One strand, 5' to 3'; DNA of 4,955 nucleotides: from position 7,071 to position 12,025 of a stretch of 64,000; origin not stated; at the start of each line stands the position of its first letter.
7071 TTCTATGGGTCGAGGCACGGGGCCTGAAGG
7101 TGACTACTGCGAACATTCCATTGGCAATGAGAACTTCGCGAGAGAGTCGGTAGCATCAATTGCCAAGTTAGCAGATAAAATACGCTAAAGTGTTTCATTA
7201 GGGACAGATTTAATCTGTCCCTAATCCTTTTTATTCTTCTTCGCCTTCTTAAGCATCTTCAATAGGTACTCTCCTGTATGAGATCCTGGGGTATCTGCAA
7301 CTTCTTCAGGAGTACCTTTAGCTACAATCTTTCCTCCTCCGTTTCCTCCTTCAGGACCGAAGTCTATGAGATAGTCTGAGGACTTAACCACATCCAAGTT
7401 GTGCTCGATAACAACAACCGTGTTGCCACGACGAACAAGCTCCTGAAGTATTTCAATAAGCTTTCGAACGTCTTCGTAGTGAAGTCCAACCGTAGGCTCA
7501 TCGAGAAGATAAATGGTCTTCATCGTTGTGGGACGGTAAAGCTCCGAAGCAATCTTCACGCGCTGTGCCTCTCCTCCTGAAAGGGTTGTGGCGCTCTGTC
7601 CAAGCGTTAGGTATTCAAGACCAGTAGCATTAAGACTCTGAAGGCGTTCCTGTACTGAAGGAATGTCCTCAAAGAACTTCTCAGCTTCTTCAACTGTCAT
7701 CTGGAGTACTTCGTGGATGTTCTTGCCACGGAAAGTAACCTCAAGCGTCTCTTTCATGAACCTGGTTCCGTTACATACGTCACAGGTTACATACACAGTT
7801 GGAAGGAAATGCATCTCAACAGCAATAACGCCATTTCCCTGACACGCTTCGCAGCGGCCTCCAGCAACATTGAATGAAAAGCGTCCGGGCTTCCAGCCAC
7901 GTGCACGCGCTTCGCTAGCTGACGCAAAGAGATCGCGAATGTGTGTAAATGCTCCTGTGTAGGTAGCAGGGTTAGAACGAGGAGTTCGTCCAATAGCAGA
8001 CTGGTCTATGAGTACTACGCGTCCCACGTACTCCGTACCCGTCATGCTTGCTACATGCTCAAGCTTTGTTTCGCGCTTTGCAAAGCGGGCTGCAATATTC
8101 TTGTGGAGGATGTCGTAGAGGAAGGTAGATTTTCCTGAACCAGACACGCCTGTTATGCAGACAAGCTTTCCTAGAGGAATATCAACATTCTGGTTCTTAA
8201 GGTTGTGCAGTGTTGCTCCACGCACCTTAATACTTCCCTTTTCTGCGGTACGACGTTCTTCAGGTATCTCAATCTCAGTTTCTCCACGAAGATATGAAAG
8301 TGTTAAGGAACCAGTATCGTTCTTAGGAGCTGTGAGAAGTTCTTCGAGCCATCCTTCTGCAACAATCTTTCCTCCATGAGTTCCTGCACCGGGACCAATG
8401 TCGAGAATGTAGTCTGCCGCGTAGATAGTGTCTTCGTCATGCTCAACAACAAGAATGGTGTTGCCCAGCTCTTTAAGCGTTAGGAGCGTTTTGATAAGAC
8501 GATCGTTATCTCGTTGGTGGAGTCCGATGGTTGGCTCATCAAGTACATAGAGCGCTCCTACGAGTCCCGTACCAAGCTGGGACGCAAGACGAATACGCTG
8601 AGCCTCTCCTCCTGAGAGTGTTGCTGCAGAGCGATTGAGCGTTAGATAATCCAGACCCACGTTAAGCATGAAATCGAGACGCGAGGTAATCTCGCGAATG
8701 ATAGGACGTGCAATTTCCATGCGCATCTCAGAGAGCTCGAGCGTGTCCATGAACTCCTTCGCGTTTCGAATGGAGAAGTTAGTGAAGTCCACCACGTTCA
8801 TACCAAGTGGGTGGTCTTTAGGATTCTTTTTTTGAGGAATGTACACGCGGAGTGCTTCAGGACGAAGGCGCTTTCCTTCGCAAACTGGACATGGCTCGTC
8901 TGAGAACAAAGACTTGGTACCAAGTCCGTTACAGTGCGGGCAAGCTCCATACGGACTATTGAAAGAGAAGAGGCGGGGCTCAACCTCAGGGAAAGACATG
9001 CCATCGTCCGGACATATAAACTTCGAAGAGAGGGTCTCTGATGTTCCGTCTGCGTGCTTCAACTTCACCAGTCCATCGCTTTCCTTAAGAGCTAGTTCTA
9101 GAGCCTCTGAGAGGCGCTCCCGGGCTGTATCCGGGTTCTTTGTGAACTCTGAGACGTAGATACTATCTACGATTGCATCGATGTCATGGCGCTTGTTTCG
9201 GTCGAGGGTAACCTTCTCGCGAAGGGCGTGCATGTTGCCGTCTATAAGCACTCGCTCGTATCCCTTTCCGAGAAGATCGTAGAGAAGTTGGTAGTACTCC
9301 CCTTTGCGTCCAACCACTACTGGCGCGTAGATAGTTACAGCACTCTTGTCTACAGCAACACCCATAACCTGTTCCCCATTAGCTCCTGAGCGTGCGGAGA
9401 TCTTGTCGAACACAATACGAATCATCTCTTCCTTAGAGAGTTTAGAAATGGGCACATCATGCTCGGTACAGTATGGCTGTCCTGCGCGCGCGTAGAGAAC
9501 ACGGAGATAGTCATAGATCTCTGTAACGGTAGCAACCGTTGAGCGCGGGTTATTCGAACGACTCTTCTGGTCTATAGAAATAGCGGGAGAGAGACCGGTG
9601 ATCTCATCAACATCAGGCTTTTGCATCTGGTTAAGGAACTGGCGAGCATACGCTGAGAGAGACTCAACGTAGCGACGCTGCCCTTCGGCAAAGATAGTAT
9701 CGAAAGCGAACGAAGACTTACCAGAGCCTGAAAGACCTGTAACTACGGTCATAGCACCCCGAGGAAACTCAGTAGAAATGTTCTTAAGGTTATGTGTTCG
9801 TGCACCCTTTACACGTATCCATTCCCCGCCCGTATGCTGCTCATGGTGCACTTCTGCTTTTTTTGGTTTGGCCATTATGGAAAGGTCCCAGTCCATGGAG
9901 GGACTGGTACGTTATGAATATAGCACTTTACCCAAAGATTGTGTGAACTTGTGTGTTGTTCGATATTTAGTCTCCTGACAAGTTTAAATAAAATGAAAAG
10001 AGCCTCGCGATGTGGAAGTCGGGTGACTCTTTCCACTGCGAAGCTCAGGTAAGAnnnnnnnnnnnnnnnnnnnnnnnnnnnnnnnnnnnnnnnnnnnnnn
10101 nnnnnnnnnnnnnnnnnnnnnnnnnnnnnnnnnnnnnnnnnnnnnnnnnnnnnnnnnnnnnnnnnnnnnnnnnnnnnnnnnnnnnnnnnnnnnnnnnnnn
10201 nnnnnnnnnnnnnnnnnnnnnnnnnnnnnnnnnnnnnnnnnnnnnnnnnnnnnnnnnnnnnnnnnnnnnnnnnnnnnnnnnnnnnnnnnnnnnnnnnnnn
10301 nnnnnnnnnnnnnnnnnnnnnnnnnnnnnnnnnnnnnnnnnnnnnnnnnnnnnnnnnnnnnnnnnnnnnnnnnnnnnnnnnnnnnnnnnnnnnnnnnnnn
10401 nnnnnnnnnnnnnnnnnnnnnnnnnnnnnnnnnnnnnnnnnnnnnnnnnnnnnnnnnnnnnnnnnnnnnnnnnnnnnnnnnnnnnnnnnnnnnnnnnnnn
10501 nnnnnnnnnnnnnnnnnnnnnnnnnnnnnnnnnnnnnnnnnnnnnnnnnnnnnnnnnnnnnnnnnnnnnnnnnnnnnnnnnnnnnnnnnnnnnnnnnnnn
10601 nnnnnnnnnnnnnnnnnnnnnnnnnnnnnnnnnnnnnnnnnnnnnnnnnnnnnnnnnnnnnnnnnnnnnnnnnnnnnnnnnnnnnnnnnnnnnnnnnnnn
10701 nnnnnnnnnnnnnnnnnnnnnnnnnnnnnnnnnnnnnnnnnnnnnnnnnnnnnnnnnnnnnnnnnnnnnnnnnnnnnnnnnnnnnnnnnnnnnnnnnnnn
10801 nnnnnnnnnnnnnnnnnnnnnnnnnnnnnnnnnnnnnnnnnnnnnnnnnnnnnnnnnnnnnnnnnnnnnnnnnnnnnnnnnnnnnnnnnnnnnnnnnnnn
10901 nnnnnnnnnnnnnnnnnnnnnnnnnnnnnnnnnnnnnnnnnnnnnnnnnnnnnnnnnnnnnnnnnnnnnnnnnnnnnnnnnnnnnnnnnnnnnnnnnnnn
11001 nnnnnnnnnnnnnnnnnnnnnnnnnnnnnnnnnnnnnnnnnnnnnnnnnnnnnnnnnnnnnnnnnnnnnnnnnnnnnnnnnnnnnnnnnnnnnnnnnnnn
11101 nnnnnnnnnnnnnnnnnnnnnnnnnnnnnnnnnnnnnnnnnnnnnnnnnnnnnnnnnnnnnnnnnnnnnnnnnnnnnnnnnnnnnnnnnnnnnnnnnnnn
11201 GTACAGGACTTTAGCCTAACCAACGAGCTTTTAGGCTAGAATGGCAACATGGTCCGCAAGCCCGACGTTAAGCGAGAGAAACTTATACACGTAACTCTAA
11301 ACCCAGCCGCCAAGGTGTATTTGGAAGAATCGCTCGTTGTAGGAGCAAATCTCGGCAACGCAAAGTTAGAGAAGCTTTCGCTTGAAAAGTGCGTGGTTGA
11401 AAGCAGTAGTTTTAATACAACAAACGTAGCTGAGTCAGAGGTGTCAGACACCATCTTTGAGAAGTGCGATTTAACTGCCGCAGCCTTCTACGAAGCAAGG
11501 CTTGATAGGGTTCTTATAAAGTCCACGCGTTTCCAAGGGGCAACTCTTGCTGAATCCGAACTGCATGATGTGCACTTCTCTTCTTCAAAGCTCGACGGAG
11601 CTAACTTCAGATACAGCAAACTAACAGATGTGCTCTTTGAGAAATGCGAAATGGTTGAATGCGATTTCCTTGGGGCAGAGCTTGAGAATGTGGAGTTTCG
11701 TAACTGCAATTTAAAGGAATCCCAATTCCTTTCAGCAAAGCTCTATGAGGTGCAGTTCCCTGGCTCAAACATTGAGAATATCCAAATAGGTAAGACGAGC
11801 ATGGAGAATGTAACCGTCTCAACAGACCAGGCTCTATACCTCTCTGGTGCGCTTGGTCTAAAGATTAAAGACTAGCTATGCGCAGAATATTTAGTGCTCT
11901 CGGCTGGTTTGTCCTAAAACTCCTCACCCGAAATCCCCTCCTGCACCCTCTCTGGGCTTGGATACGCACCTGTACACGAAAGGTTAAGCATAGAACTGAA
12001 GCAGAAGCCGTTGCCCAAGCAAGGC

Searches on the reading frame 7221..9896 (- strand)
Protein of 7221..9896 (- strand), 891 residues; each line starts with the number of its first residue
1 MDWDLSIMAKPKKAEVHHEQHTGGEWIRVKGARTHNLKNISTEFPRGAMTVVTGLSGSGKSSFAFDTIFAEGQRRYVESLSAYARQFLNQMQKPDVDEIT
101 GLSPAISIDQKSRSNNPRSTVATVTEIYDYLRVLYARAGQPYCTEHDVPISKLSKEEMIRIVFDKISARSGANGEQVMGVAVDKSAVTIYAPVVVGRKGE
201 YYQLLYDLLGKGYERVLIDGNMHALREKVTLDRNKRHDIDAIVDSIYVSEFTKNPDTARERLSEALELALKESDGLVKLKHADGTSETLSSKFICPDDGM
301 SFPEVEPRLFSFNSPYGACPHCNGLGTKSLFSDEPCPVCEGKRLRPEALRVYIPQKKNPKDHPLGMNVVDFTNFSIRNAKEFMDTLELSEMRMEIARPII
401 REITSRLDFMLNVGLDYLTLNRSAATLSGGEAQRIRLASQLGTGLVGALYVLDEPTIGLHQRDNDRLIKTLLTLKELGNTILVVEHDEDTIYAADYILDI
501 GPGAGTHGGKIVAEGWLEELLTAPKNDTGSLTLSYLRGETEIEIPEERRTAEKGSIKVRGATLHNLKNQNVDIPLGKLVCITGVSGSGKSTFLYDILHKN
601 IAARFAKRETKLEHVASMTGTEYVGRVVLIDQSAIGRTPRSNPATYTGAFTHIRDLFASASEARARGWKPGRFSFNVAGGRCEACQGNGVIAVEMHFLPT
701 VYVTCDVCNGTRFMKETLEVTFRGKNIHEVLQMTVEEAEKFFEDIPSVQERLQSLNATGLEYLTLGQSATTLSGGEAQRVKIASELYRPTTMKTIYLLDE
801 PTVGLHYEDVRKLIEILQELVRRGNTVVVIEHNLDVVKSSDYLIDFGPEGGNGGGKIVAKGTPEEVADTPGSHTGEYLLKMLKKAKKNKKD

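Call 37: search_protein_families(library=pfam, proteins=[window:7221-9896:-], max_evalue=0.0001)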
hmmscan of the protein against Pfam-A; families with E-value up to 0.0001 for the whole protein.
window:7221-9896:- (891 aa): 8 families
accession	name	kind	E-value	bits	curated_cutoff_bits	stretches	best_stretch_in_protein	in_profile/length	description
PF17760.6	UvrA_inter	-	5.8e-24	84.5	23.3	1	183-282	15-108/109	UvrA interaction domain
PF00005.33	ABC_tran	-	2.3e-22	80.5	25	1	729-802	70-136/137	ABC transporter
PF02463.25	SMC_N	-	2e-10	40.9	40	0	27-499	5-210/220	RecF/RecN/SMC N terminal domain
PF13304.12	AAA_21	-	5.5e-09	36.9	27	0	780-829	246-295/304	AAA domain, putative AbiEii toxin, Type IV TA system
PF13555.12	AAA_29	-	1.4e-07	31.6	27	0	567-593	13-39/61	P-loop containing region of AAA domain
PF00684.25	DnaJ_CXXCXGXG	-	4.9e-07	30.4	32.7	0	681-712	17-51/65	DnaJ central domain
PF13191.12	AAA_16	-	1.6e-05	25.9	32.6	0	570-604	18-51/167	AAA ATPase domain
PF13481.12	AAA_25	-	9.4e-05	22.5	27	0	573-597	30-54/195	AAA domain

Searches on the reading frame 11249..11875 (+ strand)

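Call 37: search_protein_families(library=pfam, proteins=[window:11249-11875:+], max_evalue=0.0001)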
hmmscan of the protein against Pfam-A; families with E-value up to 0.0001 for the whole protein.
window:11249-11875:+ (208 aa): 5 families
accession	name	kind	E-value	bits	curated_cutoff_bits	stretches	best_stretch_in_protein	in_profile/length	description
PF13599.13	Pentapeptide_4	-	4e-28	97.7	38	2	103-179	1-77/78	Pentapeptide repeat region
PF00805.28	Pentapeptide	-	5.5e-19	67.8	20.2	1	94-130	2-38/40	Pentapeptide repeats (8 copies)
PF23894.2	LD_SV2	-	1.9e-12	47.8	29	1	118-178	30-90/92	SV2A/B/C luminal domain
PF13576.12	Pentapeptide_3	-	2.6e-11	44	27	0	110-153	1-47/48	Pentapeptide repeats (9 copies)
PF25296.1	Decapeptide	-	5e-07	30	45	0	103-160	15-72/74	Decapeptide repeat region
